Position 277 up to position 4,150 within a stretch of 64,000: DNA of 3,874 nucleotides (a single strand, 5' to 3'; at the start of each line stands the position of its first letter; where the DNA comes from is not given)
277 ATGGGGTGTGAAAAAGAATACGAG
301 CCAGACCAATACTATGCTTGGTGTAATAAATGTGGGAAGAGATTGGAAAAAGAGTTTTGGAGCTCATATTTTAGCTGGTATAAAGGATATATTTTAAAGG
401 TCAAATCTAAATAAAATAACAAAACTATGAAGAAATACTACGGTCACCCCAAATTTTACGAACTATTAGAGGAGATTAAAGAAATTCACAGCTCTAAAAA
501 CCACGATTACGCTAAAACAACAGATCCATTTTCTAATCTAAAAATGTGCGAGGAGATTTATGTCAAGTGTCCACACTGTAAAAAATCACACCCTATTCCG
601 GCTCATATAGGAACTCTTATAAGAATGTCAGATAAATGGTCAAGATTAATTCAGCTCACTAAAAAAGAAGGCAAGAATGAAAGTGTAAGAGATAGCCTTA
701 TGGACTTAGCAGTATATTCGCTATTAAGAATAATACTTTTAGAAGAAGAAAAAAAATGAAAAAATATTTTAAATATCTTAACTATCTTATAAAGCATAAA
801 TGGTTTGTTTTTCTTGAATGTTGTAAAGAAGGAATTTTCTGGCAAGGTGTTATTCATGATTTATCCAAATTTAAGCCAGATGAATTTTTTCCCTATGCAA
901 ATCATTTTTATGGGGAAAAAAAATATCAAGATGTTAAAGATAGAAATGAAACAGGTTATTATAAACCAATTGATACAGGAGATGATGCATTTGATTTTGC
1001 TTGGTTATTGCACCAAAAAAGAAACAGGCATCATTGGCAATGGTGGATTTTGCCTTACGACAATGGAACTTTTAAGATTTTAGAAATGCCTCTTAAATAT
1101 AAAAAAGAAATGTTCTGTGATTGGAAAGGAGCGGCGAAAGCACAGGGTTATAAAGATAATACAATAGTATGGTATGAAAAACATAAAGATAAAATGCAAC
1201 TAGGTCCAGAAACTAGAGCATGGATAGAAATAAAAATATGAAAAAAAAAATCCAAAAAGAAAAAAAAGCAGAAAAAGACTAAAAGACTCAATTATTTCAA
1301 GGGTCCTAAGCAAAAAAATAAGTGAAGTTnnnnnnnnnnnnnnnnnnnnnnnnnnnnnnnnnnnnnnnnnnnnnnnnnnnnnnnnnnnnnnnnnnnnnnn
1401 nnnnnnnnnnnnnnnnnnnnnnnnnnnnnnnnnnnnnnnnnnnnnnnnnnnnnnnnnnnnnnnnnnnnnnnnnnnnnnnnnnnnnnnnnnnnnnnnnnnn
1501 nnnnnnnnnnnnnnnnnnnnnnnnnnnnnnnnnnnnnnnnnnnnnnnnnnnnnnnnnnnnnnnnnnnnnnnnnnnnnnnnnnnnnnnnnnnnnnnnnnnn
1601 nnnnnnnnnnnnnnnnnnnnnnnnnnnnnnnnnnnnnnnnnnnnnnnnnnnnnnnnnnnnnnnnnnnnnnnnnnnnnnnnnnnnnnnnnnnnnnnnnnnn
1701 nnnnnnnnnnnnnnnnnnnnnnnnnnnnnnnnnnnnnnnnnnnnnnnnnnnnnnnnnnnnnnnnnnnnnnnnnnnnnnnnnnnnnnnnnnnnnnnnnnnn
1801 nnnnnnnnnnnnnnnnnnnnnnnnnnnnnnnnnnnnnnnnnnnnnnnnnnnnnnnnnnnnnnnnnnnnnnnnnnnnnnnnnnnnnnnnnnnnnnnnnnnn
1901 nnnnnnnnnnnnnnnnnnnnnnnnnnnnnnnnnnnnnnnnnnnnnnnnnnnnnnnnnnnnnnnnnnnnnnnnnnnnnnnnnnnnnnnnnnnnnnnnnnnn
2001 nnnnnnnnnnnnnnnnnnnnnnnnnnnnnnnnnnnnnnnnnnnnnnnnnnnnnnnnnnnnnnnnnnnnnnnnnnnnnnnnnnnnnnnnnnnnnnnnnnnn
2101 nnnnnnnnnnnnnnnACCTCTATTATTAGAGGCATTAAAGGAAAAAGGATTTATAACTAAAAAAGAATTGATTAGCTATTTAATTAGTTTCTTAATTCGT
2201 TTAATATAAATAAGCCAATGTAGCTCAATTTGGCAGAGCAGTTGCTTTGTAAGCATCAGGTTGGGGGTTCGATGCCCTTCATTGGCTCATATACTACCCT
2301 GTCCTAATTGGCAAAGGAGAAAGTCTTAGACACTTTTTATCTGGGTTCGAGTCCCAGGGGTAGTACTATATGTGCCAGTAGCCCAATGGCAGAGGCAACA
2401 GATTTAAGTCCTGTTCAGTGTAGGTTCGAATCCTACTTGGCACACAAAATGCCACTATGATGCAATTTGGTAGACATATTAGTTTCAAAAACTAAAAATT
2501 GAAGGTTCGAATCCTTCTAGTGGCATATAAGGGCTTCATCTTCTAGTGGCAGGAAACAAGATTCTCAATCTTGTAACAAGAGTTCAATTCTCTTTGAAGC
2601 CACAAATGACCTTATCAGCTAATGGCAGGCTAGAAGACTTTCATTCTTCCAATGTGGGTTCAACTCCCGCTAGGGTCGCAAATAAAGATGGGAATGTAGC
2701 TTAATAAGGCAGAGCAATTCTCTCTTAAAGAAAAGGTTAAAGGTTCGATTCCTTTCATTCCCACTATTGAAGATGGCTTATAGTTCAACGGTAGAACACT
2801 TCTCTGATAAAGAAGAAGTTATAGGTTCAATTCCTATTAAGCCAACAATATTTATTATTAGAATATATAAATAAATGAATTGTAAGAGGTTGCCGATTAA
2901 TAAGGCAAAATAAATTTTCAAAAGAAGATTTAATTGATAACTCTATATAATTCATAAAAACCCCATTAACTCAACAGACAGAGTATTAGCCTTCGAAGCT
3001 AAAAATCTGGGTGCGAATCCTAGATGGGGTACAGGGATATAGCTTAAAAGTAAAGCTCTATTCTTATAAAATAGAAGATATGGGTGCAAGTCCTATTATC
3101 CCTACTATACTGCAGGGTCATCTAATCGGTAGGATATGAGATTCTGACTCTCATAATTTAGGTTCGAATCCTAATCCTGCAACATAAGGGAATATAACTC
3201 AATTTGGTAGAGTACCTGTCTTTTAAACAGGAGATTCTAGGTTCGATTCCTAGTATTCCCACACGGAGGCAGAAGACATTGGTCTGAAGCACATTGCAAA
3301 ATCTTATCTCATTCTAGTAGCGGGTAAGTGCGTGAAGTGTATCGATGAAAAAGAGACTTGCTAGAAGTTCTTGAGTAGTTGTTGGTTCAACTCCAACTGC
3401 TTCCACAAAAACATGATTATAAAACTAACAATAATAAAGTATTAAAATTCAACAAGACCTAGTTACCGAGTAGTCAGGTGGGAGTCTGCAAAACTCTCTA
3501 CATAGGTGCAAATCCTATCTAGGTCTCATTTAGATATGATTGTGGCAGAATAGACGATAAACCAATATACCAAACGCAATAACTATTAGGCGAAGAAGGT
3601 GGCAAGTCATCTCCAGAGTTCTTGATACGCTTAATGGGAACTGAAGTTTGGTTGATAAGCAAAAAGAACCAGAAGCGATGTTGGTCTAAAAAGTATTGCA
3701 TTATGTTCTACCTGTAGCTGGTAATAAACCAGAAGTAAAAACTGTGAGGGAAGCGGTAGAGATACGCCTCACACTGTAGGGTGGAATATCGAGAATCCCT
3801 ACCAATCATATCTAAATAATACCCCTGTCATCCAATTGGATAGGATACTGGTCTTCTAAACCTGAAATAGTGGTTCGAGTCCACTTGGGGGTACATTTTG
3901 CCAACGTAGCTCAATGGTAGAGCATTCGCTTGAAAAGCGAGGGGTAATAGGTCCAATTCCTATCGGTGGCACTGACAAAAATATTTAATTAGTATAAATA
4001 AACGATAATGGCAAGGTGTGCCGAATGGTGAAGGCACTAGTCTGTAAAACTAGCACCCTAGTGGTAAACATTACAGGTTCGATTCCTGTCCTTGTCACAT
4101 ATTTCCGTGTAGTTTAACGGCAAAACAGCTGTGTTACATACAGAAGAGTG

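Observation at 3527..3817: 291-bp element with perfect 15-bp terminal inverted repeats inserted between two tRNA genes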

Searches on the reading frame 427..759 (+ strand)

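Call 39: search_protein_families(library=pfam, proteins=[window:427-759:+], max_evalue=0.01)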
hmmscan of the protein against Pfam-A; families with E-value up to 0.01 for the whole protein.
window:427-759:+ (110 aa): 1 family
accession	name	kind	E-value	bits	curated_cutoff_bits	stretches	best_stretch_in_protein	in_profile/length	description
PF07659.16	DUF1599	-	0.0068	17.2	25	0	67-104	17-60/61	Nucleotide modification associated domain 1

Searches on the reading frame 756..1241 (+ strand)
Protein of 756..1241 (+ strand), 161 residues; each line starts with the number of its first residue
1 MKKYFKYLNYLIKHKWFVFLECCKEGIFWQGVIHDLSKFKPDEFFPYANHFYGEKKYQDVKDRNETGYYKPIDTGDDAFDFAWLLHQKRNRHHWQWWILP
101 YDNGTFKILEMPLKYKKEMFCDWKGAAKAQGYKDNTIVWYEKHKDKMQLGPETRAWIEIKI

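Call 12: find_related_loci(query=window:756-1241:+, collection=viral_contigs, flank=6000)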
Query window:756-1241:+ (161 aa) in viral_contigs; peptide patterns used: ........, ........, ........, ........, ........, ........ (x = any residue, [..] = any of these).
29 stretches matched a pattern; 18 encode a relative of the query (tblastn E <= 1e-3); 18 distinct loci.
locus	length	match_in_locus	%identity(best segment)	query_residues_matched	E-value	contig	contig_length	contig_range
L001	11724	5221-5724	59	1-161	8e-64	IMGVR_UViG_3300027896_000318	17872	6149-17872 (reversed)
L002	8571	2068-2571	59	1-161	8e-64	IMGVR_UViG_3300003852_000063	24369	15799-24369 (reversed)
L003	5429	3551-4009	60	7-161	6e-63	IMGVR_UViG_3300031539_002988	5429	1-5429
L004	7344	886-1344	60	7-161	6e-63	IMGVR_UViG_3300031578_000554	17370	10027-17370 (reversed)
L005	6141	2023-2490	59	1-158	3e-60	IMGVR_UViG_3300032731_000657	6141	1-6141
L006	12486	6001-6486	60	3-158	2e-59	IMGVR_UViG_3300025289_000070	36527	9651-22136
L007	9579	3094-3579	60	3-158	2e-59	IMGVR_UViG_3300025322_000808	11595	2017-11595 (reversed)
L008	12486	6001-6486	61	3-158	5e-58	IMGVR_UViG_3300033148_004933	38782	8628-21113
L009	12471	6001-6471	57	3-158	2e-57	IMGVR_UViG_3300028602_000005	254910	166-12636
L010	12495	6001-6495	55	4-161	1e-56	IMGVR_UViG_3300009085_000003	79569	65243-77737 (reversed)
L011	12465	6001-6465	57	1-158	2e-54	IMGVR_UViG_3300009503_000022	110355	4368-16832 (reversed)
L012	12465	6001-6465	57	1-158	2e-54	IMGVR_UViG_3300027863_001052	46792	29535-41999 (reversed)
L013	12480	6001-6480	55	4-161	3e-53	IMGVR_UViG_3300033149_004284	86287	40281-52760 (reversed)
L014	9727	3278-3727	47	1-159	3e-46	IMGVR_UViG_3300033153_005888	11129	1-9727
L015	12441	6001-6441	64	3-153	4e-61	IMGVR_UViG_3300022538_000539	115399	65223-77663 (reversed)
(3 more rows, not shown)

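Call 39: search_protein_families(library=pfam, proteins=[window:756-1241:+], max_evalue=0.01)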
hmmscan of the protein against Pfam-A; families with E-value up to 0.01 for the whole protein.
window:756-1241:+ (161 aa): 1 family
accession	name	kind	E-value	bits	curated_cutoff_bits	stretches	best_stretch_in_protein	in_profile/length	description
PF18907.5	DUF5662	-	2.1e-40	138.3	27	1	5-158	3-151/156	Family of unknown function (DUF5662)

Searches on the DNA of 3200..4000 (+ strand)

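Call 8: search_dna_similar(query=window:3200-4000:+, collection=phages, mode=distant, max_rows=30)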
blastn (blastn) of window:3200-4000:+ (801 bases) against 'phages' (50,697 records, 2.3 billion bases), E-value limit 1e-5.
Records with a match: 1; places in all: 1; records where one place covers at least 80% of the query: 0.
Best place of each record, by identity: 80-90% 1.
By first word of the organism name: Xanthomonas 1.
By host as written in the record: Xanthomonas oryzae pv. oryzae 1.
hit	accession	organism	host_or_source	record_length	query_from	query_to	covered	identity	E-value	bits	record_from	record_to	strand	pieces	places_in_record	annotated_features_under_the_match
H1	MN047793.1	Xanthomonas phage Xoo-sp13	Xanthomonas oryzae pv. oryzae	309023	704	765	8%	84.1%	2e-8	66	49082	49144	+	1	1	none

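Call 28: search_rna_families(source=window, start=3527, end=3820, threshold=evalue, max_evalue=10, show_alignments=5)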
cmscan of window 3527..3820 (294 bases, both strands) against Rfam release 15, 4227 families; matches with E-value up to 10: 2.
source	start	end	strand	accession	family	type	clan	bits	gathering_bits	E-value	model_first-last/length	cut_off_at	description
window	3727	3817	+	RF02306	TtnuCD32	Gene; snRNA; snoRNA; CD-box;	-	14.6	100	2.1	1-98/98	no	Tetrahymena snoRNA TtnuCD32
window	3660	3710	-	RF00057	RyhB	Gene; sRNA;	-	13.8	55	5.5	1-67/67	no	RyhB RNA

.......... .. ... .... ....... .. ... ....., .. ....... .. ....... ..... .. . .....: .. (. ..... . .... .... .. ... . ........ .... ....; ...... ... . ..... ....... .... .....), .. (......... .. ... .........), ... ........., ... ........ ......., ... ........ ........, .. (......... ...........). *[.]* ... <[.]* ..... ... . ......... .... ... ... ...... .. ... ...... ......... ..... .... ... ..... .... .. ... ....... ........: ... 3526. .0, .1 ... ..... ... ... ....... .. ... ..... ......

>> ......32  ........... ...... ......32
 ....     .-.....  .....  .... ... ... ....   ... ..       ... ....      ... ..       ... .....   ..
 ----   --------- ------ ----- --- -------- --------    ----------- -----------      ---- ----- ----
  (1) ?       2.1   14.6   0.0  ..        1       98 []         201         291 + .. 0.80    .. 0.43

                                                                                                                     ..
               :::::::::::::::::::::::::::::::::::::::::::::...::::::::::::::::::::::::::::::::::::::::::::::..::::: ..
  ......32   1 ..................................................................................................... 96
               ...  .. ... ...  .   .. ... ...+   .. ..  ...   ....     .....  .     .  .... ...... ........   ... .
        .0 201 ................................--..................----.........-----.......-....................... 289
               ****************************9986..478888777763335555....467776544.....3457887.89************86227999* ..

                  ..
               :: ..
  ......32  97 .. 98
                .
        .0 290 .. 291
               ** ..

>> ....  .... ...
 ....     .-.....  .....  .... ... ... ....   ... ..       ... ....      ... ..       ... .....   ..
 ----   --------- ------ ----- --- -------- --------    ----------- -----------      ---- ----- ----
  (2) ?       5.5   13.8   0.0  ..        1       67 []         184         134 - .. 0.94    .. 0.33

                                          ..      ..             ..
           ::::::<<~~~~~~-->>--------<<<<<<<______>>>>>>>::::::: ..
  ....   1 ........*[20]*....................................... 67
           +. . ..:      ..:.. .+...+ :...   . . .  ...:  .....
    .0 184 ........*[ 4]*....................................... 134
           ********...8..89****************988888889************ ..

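Call 29: search_rna_families(source=window, start=3255, end=3460, threshold=evalue, max_evalue=10, show_alignments=3)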
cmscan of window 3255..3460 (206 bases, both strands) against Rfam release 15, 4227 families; matches with E-value up to 10: 6.
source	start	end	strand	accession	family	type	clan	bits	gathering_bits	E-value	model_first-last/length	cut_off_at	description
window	3374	3443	-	RF04181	rteR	Gene; sRNA;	-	25.9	72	0.034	1-84/84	no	rteR sRNA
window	3347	3406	-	RF04354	Plastid-ycf2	Cis-reg;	-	21.2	65.7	0.028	1-75/75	no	Plastid-ycf2 5UTR RNA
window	3335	3440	+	RF01871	MALAT1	Gene; lncRNA;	-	19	70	2.1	1-95/95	no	Metastasis associated lung adenocarcinoma transcript 1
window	3333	3405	+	RF00005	tRNA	Gene; tRNA;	CL00001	16.9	29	0.41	1-71/71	no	tRNA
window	3352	3460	+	RF04205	MIR2606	Gene; miRNA;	-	16.3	139.7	5.8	1-109/165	3'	MIR2606 microRNA precursor family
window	3400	3425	+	RF01353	CRISPR-DR44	Gene; CRISPR;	-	15.6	35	7.3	1-28/28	no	CRISPR RNA direct repeat element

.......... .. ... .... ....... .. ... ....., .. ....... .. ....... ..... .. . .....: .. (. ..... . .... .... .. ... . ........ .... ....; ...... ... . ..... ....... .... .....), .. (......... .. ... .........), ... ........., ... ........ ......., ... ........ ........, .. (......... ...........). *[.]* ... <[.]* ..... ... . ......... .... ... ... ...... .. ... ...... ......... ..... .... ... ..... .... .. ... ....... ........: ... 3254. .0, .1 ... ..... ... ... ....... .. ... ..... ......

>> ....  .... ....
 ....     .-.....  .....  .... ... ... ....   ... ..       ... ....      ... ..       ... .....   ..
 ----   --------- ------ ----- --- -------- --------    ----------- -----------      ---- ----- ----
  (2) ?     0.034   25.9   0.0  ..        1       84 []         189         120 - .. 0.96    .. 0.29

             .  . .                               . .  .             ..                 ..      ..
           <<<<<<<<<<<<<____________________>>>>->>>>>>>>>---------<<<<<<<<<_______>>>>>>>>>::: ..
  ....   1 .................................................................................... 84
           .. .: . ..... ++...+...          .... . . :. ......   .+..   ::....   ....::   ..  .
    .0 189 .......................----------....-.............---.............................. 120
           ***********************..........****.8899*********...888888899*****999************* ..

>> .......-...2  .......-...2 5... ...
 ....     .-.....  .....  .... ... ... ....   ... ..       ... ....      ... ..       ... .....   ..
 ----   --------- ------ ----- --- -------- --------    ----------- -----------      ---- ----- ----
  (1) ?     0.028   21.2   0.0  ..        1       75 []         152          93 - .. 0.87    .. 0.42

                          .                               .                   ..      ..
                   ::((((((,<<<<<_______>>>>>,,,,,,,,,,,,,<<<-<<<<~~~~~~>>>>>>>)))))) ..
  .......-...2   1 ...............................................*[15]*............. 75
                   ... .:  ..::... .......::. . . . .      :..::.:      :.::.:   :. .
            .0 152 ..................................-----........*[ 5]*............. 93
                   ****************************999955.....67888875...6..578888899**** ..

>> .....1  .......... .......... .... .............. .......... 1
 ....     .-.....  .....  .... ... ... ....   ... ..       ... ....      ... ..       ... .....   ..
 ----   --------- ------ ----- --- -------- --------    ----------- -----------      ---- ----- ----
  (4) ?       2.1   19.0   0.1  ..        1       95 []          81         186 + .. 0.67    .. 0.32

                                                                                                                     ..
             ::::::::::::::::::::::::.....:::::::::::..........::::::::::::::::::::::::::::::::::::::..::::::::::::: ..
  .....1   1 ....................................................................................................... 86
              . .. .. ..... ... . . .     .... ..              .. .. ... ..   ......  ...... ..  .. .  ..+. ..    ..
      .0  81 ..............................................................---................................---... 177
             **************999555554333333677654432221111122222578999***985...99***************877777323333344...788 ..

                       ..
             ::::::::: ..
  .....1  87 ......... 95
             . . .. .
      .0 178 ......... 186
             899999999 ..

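Call 60: search_dna_similar(query=window:3520-3825:+, collection=phages, mode=distant, max_evalue=5, max_rows=20)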
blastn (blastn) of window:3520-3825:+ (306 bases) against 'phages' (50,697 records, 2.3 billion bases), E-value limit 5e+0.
Records with a match: 10; places in all: 10; records where one place covers at least 80% of the query: 0.
Best place of each record, by identity: >=99% 1; 90-95% 6; 80-90% 3.
By first word of the organism name: Acinetobacter 2; Pectobacterium 2; Klebsiella 1; Salmonella 1; Escherichia 1; Bacteriophage 1; Cutibacterium 1; Mollyvirus 1.
By host as written in the record: - 2; Acinetobacter pittii ABC38 2; Pectobacterium carotovorum subsp. carotovorum DSM30170 2; Klebsiella pneumoniae 1; Homo sapiens 1; Escherichia coli ET03 (enterotoxigenic) 1; Cutibacterium avidum 1.
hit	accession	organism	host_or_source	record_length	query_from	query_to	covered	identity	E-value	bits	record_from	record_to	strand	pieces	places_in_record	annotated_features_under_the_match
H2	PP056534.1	Klebsiella phage MY01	Klebsiella pneumoniae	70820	142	173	10%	87.5%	4e+0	37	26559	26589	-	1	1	tail spike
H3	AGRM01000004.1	Salmonella enterica subsp. houtenae str. ATCC BAA-1581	Homo sapiens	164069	18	50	11%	83.3%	4e+0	37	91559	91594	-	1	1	none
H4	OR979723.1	Escherichia phage ETEP102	Escherichia coli ET03 (enterotoxigenic)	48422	79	107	9%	93.3%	8e-2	43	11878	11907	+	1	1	putative capsid morphogenesis protein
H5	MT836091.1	Bacteriophage sp.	human fecal samples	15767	128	158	10%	87.1%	1e+0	39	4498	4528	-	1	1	record has no annotation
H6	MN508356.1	Acinetobacter phage VB_ApiP_XC38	Acinetobacter pittii ABC38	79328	160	184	8%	92.0%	4e+0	37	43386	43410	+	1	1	tail protein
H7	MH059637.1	Pectobacterium phage Jarilo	Pectobacterium carotovorum subsp. ...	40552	2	26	8%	92.0%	4e+0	37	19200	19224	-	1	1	none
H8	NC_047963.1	Pectobacterium phage Jarilo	Pectobacterium carotovorum subsp. ...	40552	2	26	8%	92.0%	4e+0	37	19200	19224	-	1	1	none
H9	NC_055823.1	Acinetobacter phage VB_ApiP_XC38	Acinetobacter pittii ABC38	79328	160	184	8%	92.0%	4e+0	37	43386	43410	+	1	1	tail protein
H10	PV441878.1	Cutibacterium phage CA1NRNZ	Cutibacterium avidum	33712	18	42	8%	92.0%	4e+0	37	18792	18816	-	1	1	hypothetical protein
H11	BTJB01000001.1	Mollyvirus Mo1-1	-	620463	70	89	7%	100.0%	4e+0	37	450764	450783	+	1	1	Uncharacterized protein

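Call 61: search_dna_similar(query=window:3520-3825:+, collection=plasmids, mode=distant, max_evalue=5, max_rows=10)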
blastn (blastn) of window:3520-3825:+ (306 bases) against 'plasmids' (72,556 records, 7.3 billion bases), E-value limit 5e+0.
Records with a match: 1; places in all: 1; records where one place covers at least 80% of the query: 0.
Best place of each record, by identity: 80-90% 1.
By first word of the organism name: Klebsiella 1.
By predicted mobility (MOB-suite, as given by PLSDB): non-mobilizable 1.
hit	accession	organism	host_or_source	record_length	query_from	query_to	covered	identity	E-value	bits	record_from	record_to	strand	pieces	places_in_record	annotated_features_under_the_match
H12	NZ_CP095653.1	Klebsiella pneumoniae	Homo sapiens,Pure culture one microbial ...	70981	147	180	11%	85.3%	3e+0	40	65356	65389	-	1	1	msrE: msr-type ABC-F protein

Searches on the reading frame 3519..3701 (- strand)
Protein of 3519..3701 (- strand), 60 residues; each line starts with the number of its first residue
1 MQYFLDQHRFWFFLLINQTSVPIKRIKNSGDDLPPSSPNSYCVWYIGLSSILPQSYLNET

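Call 46: find_encoding_contigs(protein=window:3519-3701:-, flank=5000, max_places=10)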
Protein window:3519-3701:- (60 aa): no gene with exactly this product is on record in the collection.

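Call 68: search_protein_representatives(protein=window:3519-3701:-)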
Query: 60 residues. Proteins with E-value up to 0.001 (for the whole library): 2; up to 1e-10: 0; up to 1e-30: 0. The best 2 are listed.
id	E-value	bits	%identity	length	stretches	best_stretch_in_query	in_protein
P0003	1.1e-06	44.4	45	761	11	15-56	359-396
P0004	1.9e-06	43.7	26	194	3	13-50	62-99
